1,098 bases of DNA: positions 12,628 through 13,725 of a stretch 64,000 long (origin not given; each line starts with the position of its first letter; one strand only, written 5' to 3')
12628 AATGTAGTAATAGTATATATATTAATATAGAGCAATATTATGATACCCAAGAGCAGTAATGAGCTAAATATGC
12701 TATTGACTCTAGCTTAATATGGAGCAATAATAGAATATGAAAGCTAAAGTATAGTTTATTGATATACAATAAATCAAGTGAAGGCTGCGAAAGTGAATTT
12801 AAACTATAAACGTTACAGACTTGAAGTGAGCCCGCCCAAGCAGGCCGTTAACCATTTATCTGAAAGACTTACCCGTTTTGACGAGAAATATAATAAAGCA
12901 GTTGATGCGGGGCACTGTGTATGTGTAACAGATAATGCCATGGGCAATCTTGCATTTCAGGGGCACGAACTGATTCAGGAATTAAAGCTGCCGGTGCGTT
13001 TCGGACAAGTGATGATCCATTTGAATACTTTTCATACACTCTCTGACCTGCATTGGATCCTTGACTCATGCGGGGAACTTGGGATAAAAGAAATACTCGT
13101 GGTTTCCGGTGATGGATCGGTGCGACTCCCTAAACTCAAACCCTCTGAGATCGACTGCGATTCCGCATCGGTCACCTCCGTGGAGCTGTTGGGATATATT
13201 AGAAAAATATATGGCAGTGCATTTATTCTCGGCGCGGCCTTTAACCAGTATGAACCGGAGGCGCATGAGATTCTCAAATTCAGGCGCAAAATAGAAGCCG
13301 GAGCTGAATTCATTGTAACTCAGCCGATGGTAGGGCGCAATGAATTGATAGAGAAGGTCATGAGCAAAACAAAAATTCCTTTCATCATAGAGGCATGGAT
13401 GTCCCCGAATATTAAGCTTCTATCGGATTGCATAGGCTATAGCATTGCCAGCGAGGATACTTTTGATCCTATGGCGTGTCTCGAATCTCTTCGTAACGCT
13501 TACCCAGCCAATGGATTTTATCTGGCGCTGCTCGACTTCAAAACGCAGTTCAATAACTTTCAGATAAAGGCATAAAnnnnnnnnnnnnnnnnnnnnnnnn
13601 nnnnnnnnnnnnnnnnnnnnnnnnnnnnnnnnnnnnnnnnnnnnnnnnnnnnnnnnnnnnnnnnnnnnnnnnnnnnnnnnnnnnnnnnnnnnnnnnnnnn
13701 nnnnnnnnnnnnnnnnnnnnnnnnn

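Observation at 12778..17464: MTHFR-fold protein clustered with bifurcating-type EtfBA, a pterin-binding methyltransferase and an amidohydrolase: candidate undescribed Etf-coupled C1/folate module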

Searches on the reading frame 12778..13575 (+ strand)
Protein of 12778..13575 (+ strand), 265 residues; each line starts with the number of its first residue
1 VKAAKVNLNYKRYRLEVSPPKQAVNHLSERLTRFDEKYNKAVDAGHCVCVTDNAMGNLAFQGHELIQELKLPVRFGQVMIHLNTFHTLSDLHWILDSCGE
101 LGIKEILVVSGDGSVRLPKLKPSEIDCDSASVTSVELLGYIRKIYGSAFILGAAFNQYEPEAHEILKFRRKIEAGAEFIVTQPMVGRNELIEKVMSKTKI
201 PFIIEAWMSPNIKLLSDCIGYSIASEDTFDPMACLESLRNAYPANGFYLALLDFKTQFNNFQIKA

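Call 3: search_protein_families(library=pfam, proteins=[window:12778-13575:+])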
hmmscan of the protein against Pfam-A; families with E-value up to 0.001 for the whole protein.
window:12778-13575:+ (265 aa): 1 family
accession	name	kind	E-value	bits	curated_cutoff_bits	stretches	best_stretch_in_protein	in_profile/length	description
PF02219.23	MTHFR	-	4.3e-15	56.3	24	1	11-186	11-183/287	Methylenetetrahydrofolate reductase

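Call 4: search_protein_families(library=ncbifam, proteins=[window:12778-13575:+])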
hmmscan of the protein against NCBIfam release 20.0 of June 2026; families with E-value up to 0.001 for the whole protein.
window:12778-13575:+ (265 aa): 3 families
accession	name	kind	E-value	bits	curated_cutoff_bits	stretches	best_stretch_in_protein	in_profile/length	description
TIGR00677.1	fadh2_euk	equivalog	2.1e-11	43.7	310.05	1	13-199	2-185/281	methylenetetrahydrofolate reductase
TIGR00676.1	fadh2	equivalog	4e-10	39.5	293.7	1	15-182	3-166/275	methylenetetrahydrofolate reductase [NAD(P)H]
NF006396.0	PRK08645.1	equivalog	4.9e-07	28.2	453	1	95-199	401-513/611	bifunctional homocysteine S-methyltransferase/methylenetetrahydrofolate reductase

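Call 9: find_homologous_proteins(query=window:12778-13575:+)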
Query window:12778-13575:+ (265 aa): 772 proteins with E <= 0.001 among 1185 candidates; the best 120 are listed.
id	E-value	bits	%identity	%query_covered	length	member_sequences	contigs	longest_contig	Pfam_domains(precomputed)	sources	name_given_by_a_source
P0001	1.1e-174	597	100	100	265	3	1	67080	PF02219.24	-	-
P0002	7.4e-136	469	80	98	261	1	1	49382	PF02219.24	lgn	-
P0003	9.2e-122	423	74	97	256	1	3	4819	PF02219.24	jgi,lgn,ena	-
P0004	2.4e-105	369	65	94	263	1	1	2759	PF02219.24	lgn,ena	-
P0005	9.1e-104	364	62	96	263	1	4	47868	PF02219.24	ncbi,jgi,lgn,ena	ncbi:MAG: methylenetetrahydrofolate reductase [Lentisphaeria bacterium]|jgi:methylenetetrahydrofolat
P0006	1.1e-95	338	57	94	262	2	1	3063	PF02219.24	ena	-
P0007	9.3e-94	331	59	94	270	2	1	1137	PF02219.24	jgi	jgi:methylenetetrahydrofolate reductase (NADPH)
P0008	3.7e-92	326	56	95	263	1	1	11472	PF02219.24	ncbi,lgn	-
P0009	4.3e-91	323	58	92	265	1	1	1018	PF02219.24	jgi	-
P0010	1.5e-90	321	57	95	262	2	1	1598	PF02219.24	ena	-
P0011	1.1e-89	318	56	95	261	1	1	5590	PF02219.24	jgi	-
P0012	8.0e-89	315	53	96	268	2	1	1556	PF02219.24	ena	-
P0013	8.1e-89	315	55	94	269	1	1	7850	PF02219.24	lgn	-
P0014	9.9e-89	315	57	95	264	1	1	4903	PF02219.24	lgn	-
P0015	1.3e-87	311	56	94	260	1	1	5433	PF02219.24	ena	-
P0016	1.1e-86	308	55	95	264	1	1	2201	PF02219.24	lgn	-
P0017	2.1e-86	307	57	96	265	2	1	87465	PF02219.24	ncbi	ncbi:MAG: methylenetetrahydrofolate reductase [Saccharofermentanales bacterium]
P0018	2.2e-86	307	55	95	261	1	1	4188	PF02219.24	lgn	-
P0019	2.5e-86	307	56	95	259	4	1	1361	PF02219.24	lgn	-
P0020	2.6e-86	307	55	94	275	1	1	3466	PF02219.24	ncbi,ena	-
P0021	6.1e-86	306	58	94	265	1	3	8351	PF02219.24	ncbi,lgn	-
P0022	7.2e-86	306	54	94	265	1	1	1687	PF02219.24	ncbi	-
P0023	8.2e-86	305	55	96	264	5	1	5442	PF02219.24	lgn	-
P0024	2.2e-85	304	56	94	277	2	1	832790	PF02219.24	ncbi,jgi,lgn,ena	-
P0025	3.3e-85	303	55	95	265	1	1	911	PF02219.24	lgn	-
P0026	3.9e-85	303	58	92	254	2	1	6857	PF02219.24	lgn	-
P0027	4.4e-85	303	57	94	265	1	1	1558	PF02219.24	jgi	jgi:methylenetetrahydrofolate reductase (NADPH)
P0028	4.5e-85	303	54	95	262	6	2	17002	PF02219.24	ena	-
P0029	4.8e-85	303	55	96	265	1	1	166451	PF02219.24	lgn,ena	-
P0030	8.5e-85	302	55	94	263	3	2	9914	PF02219.24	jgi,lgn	jgi:methylenetetrahydrofolate reductase (NADPH)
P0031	8.7e-85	302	54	96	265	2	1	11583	PF02219.24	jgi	jgi:methylenetetrahydrofolate reductase (NADPH)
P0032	9.5e-85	302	56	94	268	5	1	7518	PF02219.24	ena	-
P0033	1.0e-84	302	54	94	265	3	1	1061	PF02219.24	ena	-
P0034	1.1e-84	302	55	94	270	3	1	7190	PF02219.24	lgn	-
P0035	1.2e-84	302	57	94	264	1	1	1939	PF02219.24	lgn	-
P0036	1.6e-84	301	54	94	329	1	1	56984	PF02219.24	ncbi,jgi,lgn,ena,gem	-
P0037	1.6e-84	301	54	93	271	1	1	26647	PF02219.24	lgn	-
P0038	2.1e-84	301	55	93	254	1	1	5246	PF02219.24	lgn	-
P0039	2.1e-84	301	56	95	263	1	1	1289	PF02219.24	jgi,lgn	jgi:methylenetetrahydrofolate reductase (NADPH)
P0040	2.2e-84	301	55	93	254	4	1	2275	PF02219.24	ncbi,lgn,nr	ncbi:MAG: Methylenetetrahydrofolate reductase [Lentisphaerae bacterium ADurb.Bin242]|nr:MAG: Methyle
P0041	2.2e-84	301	56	95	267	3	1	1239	PF02219.24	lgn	-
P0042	2.3e-84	301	55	96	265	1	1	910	PF02219.24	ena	-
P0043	2.5e-84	301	54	95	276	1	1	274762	PF02219.24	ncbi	-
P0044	3.1e-84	300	52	96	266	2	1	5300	PF02219.24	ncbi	-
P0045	3.4e-84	300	53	93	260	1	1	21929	PF02219.24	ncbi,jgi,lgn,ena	ncbi:MAG: methylenetetrahydrofolate reductase [Lentisphaeria bacterium]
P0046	4.0e-84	300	53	95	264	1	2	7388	PF02219.24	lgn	-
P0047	4.7e-84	300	53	94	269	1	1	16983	PF02219.24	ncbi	-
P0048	5.5e-84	299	54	95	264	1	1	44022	PF02219.24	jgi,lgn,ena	-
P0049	6.5e-84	299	56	95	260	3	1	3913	PF02219.24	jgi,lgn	jgi:methylenetetrahydrofolate reductase (NADPH)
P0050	9.5e-84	299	54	95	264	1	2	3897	PF02219.24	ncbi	ncbi:MAG: methylenetetrahydrofolate reductase [Spirochaetia bacterium]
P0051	9.8e-84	299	53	98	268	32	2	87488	PF02219.24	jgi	jgi:methylenetetrahydrofolate reductase (NADPH)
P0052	1.3e-83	298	55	94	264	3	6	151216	PF02219.24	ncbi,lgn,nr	ncbi:MAG: bifunctional homocysteine S-methyltransferase/5,10-methylenetetrahydrofolate reductase pro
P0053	1.3e-83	298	52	96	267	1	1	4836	PF02219.24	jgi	-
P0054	1.8e-83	298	54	96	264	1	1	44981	PF02219.24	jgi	jgi:methylenetetrahydrofolate reductase (NADPH)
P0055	2.0e-83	298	53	96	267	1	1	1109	PF02219.24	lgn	-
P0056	2.2e-83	297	54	95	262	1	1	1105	PF02219.24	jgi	jgi:methylenetetrahydrofolate reductase (NADPH)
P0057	2.3e-83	297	54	93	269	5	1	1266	PF02219.24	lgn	-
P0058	2.4e-83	297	56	94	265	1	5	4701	PF02219.24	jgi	jgi:methylenetetrahydrofolate reductase (NADPH)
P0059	2.5e-83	297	54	94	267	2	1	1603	PF02219.24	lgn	-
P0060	2.6e-83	297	54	94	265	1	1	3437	PF02219.24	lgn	-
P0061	2.6e-83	297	53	97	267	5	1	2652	PF02219.24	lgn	-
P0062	2.7e-83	297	55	94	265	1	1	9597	PF02219.24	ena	-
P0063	2.8e-83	297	55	95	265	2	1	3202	PF02219.24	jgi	jgi:methylenetetrahydrofolate reductase (NADPH)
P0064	2.9e-83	297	54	94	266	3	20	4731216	PF02219.24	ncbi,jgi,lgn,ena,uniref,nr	ncbi:hypothetical protein CDQ84_02165 [Clostridium thermosuccinogenes]|jgi:methylenetetrahydrofolate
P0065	3.2e-83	297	54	95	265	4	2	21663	PF02219.24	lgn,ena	-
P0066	3.3e-83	297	53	95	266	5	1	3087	PF02219.24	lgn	-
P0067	3.4e-83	297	55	94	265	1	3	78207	PF02219.24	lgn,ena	-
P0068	3.7e-83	297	55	94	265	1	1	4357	PF02219.24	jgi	-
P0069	3.9e-83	297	54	95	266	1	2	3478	PF02219.24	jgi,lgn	jgi:methylenetetrahydrofolate reductase (NADPH)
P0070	4.9e-83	296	55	94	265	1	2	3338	PF02219.24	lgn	-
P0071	5.0e-83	296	55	94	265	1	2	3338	PF02219.24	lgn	-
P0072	5.5e-83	296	55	94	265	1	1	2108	PF02219.24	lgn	-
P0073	5.8e-83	296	56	94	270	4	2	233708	PF02219.24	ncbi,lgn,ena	-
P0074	6.1e-83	296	57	93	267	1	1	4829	PF02219.24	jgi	-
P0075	6.1e-83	296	53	94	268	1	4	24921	PF02219.24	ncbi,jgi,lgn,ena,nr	ncbi:MAG: hypothetical protein CVU94_08285 [Firmicutes bacterium HGW-Firmicutes-19]|jgi:methylenetet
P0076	6.8e-83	296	55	95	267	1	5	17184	PF02219.24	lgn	-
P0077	7.0e-83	296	55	94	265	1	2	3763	PF02219.24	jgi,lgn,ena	-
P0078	7.1e-83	296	55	94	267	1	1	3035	PF02219.24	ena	-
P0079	7.2e-83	296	53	95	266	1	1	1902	PF02219.24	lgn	-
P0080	7.5e-83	296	55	94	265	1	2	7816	PF02219.24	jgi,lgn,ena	-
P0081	7.6e-83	296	54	97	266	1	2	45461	PF02219.24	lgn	-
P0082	8.4e-83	296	51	97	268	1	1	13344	PF02219.24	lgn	-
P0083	8.5e-83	296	54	95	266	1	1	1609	PF02219.24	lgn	-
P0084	9.5e-83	295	55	94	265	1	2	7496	PF02219.24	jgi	-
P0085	9.7e-83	295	54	94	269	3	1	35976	PF02219.24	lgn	-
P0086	1.0e-82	295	55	94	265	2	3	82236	PF02219.24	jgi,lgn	-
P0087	1.1e-82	295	55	93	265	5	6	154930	PF02219.24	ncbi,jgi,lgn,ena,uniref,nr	ncbi:MAG: hypothetical protein GT601_16140 [Acidaminobacter sp.]|uniref:methylenetetrahydrofolate re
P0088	1.1e-82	295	53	94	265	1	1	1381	PF02219.24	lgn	-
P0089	1.1e-82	295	55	94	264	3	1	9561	PF02219.24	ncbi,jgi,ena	ncbi:MAG: methylenetetrahydrofolate reductase [Victivallaceae bacterium]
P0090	1.2e-82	295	55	95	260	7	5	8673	PF02219.24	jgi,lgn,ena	-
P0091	1.2e-82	295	54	94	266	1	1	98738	PF02219.24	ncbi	-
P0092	1.3e-82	295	52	95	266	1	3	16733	PF02219.24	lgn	-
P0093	1.3e-82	295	54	95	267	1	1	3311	PF02219.24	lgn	-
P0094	1.3e-82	295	53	96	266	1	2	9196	PF02219.24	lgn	-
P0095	1.5e-82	295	53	95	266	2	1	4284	PF02219.24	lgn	-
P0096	1.6e-82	295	55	97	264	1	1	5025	PF02219.24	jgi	jgi:methylenetetrahydrofolate reductase (NADPH)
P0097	1.7e-82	295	55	94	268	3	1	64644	PF02219.24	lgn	-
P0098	1.8e-82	294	55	94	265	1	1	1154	PF02219.24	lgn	-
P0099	1.9e-82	294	55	94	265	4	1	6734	PF02219.24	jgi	jgi:methylenetetrahydrofolate reductase (NADPH)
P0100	2.0e-82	294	55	94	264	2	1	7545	PF02219.24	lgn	-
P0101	2.1e-82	294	53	95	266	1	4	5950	PF02219.24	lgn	-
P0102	2.3e-82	294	55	94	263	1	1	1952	PF02219.24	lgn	-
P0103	2.4e-82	294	53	94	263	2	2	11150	PF02219.24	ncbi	ncbi:MAG: methylenetetrahydrofolate reductase [Planctomycetota bacterium]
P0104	2.7e-82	294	55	94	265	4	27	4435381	PF02219.24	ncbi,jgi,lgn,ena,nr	ncbi:MAG: methylenetetrahydrofolate reductase [Caldicoprobacterales bacterium]|jgi:methylenetetrahyd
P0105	3.1e-82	294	52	93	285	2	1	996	PF02219.24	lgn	-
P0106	3.1e-82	294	53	93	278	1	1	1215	PF02219.24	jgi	jgi:methylenetetrahydrofolate reductase (NADPH)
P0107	3.6e-82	293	53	95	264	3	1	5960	PF02219.24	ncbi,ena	-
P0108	3.6e-82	293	52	98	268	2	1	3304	PF02219.24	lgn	-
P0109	3.9e-82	293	54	96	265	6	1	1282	PF02219.24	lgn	-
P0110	4.3e-82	293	53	98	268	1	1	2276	PF02219.24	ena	-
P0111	4.4e-82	293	54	94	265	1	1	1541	PF02219.24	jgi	jgi:methylenetetrahydrofolate reductase (NADPH)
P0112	4.6e-82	293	54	95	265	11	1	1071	PF02219.24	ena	-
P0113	4.8e-82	293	55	94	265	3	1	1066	PF02219.24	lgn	-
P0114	4.8e-82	293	54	94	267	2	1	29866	PF02219.24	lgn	-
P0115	5.1e-82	293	53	94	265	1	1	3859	PF02219.24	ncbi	-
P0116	5.2e-82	293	53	94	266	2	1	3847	PF02219.24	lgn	-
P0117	5.2e-82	293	53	95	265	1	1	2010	PF02219.24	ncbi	-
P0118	5.3e-82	293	54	95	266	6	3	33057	PF02219.24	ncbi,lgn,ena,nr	ncbi:MAG: hypothetical protein GX115_15180 [Ruminiclostridium sp.]|nr:hypothetical protein [Ruminicl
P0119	5.5e-82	293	54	92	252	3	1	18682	PF02219.24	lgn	-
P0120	5.5e-82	293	55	94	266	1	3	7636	PF02219.24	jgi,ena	-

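Call 10: find_encoding_contigs(protein=P0064, flank=10000, max_places=2)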
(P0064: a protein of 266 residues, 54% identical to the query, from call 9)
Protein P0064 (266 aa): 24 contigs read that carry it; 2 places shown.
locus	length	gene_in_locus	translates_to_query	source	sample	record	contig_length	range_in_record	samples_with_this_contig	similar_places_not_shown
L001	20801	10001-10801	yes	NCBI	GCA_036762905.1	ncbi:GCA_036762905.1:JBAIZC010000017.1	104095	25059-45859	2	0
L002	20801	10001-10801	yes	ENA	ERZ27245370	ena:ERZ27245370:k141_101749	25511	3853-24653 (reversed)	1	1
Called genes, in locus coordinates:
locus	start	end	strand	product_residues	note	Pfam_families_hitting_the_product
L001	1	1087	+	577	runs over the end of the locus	PF00672:HAMP (weak), PF06580:His_kinase, PF02518:HATPase_c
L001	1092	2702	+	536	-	PF00072:Response_reg, PF00165:HTH_AraC, PF12833:HTH_18, PF00165:HTH_AraC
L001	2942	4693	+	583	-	PF01547:SBP_bac_1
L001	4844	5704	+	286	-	PF00528:BPD_transp_1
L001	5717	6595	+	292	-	PF00528:BPD_transp_1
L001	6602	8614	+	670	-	PF01229:Glyco_hydro_39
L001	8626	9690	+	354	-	PF00150:Cellulase, PF02836:Glyco_hydro_2_C (weak)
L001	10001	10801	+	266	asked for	PF02219:MTHFR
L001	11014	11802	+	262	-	PF01012:ETF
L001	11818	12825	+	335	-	PF01012:ETF, PF00766:ETF_alpha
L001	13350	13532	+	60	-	PF09388:SpoOE-like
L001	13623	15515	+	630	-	-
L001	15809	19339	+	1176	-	PF01855:POR_N, PF17147:PFOR_II, PF01558:POR, PF10371:EKR, PF12838:Fer4_7, PF13183:Fer4_8, PF22338:Pyruv_OxRed_insertion, PF02775:TPP_enzyme_C, +7 more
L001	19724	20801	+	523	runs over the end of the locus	PF00072:Response_reg, PF00165:HTH_AraC, PF12833:HTH_18, PF00165:HTH_AraC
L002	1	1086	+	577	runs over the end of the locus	PF00672:HAMP (weak), PF06580:His_kinase, PF02518:HATPase_c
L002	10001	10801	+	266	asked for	PF02219:MTHFR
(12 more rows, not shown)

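Call 11: find_encoding_contigs(protein=P0005, flank=10000, max_places=2)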
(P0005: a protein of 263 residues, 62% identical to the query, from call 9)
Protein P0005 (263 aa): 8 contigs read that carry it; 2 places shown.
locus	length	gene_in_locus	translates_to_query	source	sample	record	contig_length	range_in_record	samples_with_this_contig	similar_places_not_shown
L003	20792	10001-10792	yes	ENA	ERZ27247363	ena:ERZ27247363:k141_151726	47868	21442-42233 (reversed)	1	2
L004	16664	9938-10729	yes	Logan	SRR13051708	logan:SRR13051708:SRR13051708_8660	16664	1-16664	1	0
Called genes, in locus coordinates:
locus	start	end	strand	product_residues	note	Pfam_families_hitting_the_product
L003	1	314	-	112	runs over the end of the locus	-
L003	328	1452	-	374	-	-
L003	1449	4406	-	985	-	PF22590:Cas3-like_C_2, PF18019:Cas3_HD (weak)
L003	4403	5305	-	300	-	PF02985:HEAT (faint), PF13513:HEAT_EZ (weak), PF13646:HEAT_2 (weak)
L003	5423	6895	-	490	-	PF09609:Cas_GSU0054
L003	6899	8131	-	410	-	PF09617:Cas_GSU0053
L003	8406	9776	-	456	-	PF10114:PocR, PF12833:HTH_18, PF00165:HTH_AraC (weak)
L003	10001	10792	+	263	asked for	PF02219:MTHFR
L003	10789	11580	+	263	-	PF01012:ETF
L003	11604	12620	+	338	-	PF01012:ETF, PF00766:ETF_alpha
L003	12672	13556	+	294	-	PF00809:Pterin_bind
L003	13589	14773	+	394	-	PF01979:Amidohydro_1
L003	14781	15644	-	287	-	PF00795:CN_hydrolase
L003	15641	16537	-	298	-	PF01261:AP_endonuc_2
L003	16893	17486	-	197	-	-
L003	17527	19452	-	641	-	PF00133:tRNA-synt_1, PF01406:tRNA-synt_1e (weak), PF09334:tRNA-synt_1g, PF00133:tRNA-synt_1, PF19303:Anticodon_3 (weak), PF01588:tRNA_bind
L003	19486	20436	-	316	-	PF12679:ABC2_membrane_2 (faint)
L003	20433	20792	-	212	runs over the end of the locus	-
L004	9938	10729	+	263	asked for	PF02219:MTHFR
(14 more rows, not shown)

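Call 13: find_related_loci(query=A1, collection=genome_contigs, flank=10000)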
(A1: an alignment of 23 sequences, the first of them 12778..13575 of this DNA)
Query A1 (265 aa) in genome_contigs; peptide patterns used: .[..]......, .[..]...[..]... (x = any residue, [..] = any of these).
351 stretches matched a pattern; 344 encode a relative of the query (tblastn E <= 1e-3); the best 80 are kept; 80 distinct loci.
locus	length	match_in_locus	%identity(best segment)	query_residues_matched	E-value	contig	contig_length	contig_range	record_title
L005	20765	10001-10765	62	7-261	2e-112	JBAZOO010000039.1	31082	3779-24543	MAG: Lentisphaeria bacterium isolate SO_2017_LW4_98 scaffold_3177_c1_LW137-91_2017, whole genome shotgun sequence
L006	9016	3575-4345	56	5-259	2e-91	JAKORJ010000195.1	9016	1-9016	MAG: Bacillota bacterium isolate all_maxbin.301 k201_1717781, whole genome shotgun sequence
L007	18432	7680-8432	54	9-258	1e-91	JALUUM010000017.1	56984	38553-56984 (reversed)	MAG: Spirochaetales bacterium isolate 128-326_metabat1_scaf2bin.014 128-326_scaffold_191_c1, whole genome shotgun sequen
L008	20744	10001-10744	56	11-258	1e-91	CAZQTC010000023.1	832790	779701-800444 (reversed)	MAG TPA_asm: uncultured Spirochaetales bacterium isolate binchicken_co219_179 genome assembly, contig: k141_242815, whol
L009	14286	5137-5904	55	8-262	3e-91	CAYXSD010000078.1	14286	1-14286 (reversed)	MAG TPA_asm: uncultured Spirochaetales bacterium isolate binchicken_co8_323 genome assembly, contig: NODE_7666_length_14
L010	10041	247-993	56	11-258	3e-91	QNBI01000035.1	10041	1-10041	MAG: Spirochaetes bacterium isolate B123_G9 B123_Guay9_scaffold_08374, whole genome shotgun sequence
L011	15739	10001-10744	53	13-260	1e-90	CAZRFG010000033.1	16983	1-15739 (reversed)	MAG TPA_asm: uncultured Victivallaceae bacterium isolate SRP216815_co1_12 genome assembly, contig: NODE_4063_length_1698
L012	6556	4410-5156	55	11-258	2e-90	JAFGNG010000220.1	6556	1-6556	MAG: Planctomycetota bacterium isolate Zod_Metabat.533 k87_9595196, whole genome shotgun sequence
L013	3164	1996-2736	53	13-259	3e-91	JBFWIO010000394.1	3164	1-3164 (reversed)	MAG: Victivallaceae bacterium isolate CA_2019_NHSR_107 NODE_69860_length_3164_cov_2.331906_NHSR, whole genome shotgun se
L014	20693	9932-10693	55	7-258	3e-89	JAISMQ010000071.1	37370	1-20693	MAG: Treponema sp. isolate Im510_bin46 k119_1846243, whole genome shotgun sequence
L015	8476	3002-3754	53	11-259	2e-89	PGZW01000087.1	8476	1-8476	MAG: Firmicutes bacterium HGW-Firmicutes-19 08E140C01_scaffold_5130, whole genome shotgun sequence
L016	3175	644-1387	55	11-258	7e-91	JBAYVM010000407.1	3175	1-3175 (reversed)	MAG: Victivallaceae bacterium isolate SO_2016_LW3_6 scaffold60265_LW162_2016, whole genome shotgun sequence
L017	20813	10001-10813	54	4-259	4e-89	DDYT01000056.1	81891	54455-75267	MAG TPA_asm: Erysipelotrichaceae bacterium UBA2227 UBA2227_contig_65506, whole genome shotgun sequence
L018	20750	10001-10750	55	11-258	4e-89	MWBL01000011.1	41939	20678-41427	MAG: Firmicutes bacterium ADurb.Bin300 BWY46_contig000011, whole genome shotgun sequence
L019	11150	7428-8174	53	11-258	3e-89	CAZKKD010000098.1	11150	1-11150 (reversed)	MAG TPA_asm: uncultured Planctomycetales bacterium isolate SRP252850_co1_248 genome assembly, contig: NODE_11212_length_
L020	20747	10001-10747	55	13-259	5e-89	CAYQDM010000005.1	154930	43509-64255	MAG TPA_asm: uncultured Acidaminobacter sp. isolate binchicken_co269_32 genome assembly, contig: NODE_101_length_154930_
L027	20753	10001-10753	54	11-258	3e-88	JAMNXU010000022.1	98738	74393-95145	MAG: Bacillota bacterium isolate Bin_1 Bin_1_scaffold_222, whole genome shotgun sequence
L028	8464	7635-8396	54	7-258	2e-88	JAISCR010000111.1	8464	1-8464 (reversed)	MAG: Treponema sp. isolate Gx481_bin92 k119_2199456, whole genome shotgun sequence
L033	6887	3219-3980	54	7-258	1e-87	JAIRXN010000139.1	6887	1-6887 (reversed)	MAG: Treponema sp. isolate Gsp477_bin163 k119_467598, whole genome shotgun sequence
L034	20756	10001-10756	54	11-259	1e-87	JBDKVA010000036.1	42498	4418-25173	MAG: Clostridiaceae bacterium isolate 8_bin.75 c_000000150752, whole genome shotgun sequence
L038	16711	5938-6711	52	2-258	2e-87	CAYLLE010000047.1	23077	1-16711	MAG TPA_asm: uncultured Spirochaetales bacterium isolate SRP252850_co1_158 genome assembly, contig: NODE_3953_length_230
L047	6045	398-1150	54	11-259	8e-87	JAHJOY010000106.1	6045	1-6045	MAG: bacterium isolate Old_saline_planktonic.mb.52 Old_saline_plankto.mb.52_k141_257520, whole genome shotgun sequence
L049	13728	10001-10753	53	11-259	9e-87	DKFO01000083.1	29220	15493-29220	MAG TPA_asm: Candidatus Atribacteria bacterium UBA6794 UBA6794_contig_2074, whole genome shotgun sequence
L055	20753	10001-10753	53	11-259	2e-86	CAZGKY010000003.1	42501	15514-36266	MAG TPA_asm: uncultured Atribacterota bacterium isolate binchicken_co43_368 genome assembly, contig: NODE_1231_length_42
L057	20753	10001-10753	54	11-259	2e-86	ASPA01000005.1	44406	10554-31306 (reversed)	Atribacteria bacterium SCGC AAA255-G05 A255G5DRAFT_contig_4_0.5_C, whole genome shotgun sequence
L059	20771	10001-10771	52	5-259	7e-86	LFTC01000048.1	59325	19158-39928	MAG: Clostridiales bacterium DTU083 scaffold13716, whole genome shotgun sequence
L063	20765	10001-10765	53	7-259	2e-85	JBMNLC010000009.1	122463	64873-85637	MAG: Clostridia bacterium isolate SBF912LR0HQ0075 contig_55551, whole genome shotgun sequence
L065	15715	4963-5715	53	11-259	2e-85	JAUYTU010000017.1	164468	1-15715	MAG: Erysipelotrichaceae bacterium isolate C8_maxbin.054 C8_k141_42142, whole genome shotgun sequence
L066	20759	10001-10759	52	7-258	1e-85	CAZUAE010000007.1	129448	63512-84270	MAG TPA_asm: uncultured Spirochaetales bacterium isolate binchicken_co8_387 genome assembly, contig: NODE_37_length_1294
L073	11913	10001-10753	54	11-259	2e-85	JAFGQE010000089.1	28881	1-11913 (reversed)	MAG: Clostridia bacterium isolate Zod_Metabat.73 k87_6406002, whole genome shotgun sequence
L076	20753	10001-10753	53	11-259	4e-85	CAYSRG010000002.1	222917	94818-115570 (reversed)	MAG TPA_asm: uncultured Atribacterota bacterium isolate SRP241326_co4_255 genome assembly, contig: NODE_45_length_222917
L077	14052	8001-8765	51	6-259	4e-85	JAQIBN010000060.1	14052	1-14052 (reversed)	MAG: Spirochaetia bacterium isolate GH26 k119_181646, whole genome shotgun sequence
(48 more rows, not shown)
